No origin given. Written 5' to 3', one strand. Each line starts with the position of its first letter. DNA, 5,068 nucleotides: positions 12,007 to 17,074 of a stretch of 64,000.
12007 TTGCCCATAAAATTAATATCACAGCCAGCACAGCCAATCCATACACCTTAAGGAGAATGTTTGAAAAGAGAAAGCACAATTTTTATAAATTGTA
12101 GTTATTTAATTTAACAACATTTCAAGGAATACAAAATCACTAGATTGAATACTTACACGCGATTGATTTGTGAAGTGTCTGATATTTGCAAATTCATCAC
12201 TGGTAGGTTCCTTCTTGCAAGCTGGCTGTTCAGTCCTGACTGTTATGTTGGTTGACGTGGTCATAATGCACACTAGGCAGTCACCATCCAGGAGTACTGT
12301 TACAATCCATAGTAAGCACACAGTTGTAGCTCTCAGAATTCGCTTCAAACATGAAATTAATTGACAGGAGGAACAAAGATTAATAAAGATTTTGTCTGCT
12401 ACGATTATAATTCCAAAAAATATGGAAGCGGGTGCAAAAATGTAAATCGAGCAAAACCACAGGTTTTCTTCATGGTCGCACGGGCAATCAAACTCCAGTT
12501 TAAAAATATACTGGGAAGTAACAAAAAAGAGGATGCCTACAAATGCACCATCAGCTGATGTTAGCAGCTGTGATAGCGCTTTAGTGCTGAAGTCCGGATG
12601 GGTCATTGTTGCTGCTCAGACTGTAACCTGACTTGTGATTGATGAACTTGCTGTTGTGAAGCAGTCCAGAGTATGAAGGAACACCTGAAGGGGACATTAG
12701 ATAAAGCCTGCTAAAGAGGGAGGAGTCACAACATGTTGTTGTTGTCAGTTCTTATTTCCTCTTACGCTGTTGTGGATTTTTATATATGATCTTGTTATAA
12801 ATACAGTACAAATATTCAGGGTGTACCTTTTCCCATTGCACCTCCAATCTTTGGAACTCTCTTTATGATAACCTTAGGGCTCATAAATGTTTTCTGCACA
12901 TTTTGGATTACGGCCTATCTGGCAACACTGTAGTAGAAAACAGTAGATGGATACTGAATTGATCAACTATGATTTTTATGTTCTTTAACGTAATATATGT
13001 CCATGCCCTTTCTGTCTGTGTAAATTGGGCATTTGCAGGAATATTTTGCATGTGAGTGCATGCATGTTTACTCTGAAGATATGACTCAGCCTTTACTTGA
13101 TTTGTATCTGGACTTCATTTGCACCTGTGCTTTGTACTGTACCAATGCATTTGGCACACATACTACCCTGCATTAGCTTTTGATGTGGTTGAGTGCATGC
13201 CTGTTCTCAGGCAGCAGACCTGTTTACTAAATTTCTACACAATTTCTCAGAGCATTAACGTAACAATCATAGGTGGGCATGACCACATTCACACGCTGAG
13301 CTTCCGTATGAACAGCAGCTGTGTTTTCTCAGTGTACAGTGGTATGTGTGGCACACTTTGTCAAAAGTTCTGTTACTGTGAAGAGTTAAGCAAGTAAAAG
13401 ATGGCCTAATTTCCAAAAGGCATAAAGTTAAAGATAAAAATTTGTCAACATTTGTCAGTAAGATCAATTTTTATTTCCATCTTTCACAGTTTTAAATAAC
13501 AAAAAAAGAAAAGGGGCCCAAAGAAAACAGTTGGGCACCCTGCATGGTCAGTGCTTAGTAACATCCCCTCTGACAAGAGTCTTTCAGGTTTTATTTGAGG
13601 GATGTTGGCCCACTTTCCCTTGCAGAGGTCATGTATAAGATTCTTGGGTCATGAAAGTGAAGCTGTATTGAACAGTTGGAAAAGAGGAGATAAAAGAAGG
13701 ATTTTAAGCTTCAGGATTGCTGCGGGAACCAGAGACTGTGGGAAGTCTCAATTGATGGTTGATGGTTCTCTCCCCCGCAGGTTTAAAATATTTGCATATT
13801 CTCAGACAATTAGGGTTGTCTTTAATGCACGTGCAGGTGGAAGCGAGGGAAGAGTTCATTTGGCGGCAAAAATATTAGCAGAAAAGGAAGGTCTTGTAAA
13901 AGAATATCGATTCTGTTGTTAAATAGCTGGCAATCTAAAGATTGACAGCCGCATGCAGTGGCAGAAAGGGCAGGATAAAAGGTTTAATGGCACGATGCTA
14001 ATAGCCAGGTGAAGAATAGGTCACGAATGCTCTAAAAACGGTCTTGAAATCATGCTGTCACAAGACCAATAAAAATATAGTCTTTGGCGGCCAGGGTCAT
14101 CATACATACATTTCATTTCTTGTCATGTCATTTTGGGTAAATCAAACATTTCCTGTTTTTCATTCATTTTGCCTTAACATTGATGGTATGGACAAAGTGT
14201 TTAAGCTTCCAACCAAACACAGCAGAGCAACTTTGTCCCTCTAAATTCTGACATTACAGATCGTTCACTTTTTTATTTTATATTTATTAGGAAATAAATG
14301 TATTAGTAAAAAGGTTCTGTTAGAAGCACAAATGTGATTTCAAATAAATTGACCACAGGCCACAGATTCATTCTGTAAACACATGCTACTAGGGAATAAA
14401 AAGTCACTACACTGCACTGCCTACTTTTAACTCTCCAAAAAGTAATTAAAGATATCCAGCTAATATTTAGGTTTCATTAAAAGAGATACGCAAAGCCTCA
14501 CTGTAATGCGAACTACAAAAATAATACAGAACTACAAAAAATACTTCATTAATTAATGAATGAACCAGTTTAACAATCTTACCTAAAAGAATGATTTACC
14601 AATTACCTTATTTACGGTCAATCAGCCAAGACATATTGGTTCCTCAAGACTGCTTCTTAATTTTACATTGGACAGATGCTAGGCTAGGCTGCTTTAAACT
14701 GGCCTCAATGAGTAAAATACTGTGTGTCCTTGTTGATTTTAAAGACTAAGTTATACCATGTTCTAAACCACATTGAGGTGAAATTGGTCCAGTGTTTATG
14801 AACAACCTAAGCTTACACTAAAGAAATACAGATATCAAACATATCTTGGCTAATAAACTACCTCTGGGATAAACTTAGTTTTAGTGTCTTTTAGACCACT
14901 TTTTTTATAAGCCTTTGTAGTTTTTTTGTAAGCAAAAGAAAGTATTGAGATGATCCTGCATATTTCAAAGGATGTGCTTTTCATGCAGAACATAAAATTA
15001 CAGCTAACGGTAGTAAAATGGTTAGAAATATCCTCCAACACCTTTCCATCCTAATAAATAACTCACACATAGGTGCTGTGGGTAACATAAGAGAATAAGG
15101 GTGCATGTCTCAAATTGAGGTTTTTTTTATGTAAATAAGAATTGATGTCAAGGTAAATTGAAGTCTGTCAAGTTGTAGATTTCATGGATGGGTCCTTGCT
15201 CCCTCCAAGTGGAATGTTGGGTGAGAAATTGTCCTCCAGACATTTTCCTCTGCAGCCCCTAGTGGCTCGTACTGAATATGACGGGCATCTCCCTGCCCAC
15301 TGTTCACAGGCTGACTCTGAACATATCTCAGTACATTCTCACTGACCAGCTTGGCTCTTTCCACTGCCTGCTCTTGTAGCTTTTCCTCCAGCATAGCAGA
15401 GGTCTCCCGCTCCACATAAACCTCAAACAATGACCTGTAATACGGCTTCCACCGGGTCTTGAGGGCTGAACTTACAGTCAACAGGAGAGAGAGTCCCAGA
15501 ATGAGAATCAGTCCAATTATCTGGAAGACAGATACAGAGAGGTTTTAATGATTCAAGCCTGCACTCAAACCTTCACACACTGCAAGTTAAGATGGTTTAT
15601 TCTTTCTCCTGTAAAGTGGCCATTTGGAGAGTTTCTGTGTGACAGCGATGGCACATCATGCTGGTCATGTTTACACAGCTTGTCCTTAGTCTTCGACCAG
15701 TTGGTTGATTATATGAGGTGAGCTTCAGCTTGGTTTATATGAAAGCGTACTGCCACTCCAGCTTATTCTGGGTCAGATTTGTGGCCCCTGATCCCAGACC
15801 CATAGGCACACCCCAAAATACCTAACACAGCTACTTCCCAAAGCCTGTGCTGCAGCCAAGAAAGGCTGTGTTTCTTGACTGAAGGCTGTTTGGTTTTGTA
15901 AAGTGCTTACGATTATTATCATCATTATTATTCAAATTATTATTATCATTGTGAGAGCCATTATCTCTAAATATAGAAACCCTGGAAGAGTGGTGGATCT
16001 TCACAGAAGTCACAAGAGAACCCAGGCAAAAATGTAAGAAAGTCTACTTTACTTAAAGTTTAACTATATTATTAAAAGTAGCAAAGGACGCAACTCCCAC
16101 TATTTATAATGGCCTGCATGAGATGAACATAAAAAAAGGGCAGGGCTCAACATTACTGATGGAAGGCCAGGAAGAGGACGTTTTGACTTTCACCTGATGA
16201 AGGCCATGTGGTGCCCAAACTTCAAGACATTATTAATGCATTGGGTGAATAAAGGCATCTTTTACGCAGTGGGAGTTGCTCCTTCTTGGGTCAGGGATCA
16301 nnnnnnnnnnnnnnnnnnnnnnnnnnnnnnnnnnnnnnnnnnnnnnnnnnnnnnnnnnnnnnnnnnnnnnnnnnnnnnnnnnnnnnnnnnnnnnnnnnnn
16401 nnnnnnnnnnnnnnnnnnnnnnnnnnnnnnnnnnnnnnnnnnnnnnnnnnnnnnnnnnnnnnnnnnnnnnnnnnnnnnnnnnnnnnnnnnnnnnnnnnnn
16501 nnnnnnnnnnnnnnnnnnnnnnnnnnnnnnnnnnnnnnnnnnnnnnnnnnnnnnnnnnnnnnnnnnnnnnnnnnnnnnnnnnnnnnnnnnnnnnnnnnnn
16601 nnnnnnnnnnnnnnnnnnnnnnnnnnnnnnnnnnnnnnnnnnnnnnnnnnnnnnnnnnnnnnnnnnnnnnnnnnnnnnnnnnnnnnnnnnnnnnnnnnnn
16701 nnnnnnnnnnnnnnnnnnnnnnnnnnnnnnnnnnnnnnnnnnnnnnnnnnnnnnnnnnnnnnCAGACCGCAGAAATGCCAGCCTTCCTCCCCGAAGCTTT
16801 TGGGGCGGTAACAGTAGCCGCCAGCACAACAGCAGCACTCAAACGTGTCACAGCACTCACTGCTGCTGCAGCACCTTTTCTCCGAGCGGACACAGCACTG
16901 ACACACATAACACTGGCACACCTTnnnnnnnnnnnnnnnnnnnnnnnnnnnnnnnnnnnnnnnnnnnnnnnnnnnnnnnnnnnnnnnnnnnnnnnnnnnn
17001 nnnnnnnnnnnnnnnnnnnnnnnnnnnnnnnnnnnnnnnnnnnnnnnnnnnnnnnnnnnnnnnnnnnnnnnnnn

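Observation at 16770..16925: Poly-cysteine module inserted into the TM2-TM3 loop of one CALHM/FAM26-like paralog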

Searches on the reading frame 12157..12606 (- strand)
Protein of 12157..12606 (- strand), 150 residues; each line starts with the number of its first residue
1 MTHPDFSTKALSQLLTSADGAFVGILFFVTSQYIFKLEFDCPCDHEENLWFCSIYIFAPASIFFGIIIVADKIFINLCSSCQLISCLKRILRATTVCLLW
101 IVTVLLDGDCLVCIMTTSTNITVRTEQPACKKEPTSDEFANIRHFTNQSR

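Call 7: search_protein_families(library=pfam, proteins=[window:12157-12606:-], max_evalue=0.01)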
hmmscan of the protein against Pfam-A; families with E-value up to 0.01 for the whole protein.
seq(150 aa): 1 family
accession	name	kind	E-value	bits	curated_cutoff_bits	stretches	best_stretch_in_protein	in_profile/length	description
PF14798.11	Ca_hom_mod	-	1.7e-12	47.4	25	1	23-132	23-145/252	Calcium homeostasis modulator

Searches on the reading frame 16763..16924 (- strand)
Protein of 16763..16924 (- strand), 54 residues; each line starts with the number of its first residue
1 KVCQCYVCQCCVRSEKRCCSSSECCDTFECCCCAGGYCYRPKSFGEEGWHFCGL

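Call 42: search_protein_families(library=pfam, proteins=[window:16763-16924:-], max_evalue=10)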
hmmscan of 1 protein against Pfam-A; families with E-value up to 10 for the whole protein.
seq(54 aa): 0 families
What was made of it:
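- On Metallothionein-like metal-thiolate domain: The loop alone gives no Pfam family at E <= 10 (call 42).
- Closest known: Metallothioneins. Different: There is no profile match (call 42).
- The loop alone matches no Pfam family, metallothioneins and zinc fingers included, even at E <= 10 (call 42).
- Tried and rejected: Searching with the block alone: Pfam at E <= 10 gave nothing (call 42).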

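Call 63: find_homologous_proteins(query=window:16772-16924:-, max_evalue=10)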
Query seq(51 aa): no candidate shares three 5-residue words with the query. No homologue found.
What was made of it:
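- Tried and rejected: The 5.8-billion-protein word index found no candidate sharing three words, so it was uninformative about whether the block occurs in other families (call 63).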

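Call 64: search_solved_structures(query=window:16772-16924:-, max_evalue=10)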
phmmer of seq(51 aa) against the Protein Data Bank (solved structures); distinct sequences matched with E-value up to 10: 8.
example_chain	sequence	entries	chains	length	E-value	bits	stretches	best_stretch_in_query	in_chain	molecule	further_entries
2p44_B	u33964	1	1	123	0.23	15.3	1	25-48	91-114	ANTIBODY CAB-RN05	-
2p42_B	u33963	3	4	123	0.3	14.9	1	26-48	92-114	ANTIBODY CAB-RN05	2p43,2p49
1bzq_K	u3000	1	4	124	0.31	14.9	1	26-48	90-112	PROTEIN (ANTIBODY CAB-RN05)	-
2p45_B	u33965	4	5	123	0.32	14.8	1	26-48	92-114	ANTIBODY CAB-RN05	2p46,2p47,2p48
8f2f_A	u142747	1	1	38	0.91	13.4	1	11-41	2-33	Neurotoxin lambda-MeuTx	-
4poy_A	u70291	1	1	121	1.2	13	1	26-48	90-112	VHH-metal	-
4ppt_A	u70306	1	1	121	1.8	12.5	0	26-48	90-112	Engineered single domain VHH antibody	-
4pou_B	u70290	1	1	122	1.8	12.5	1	26-48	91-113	VHH Antibody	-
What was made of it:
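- On Metallothionein-like metal-thiolate domain: PDB gives only noise at E >= 0.23 (call 64).
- It has no PDB relative (call 64).
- Tried and rejected: PDB gave only nanobody and toxin noise at E >= 0.23 (call 64).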
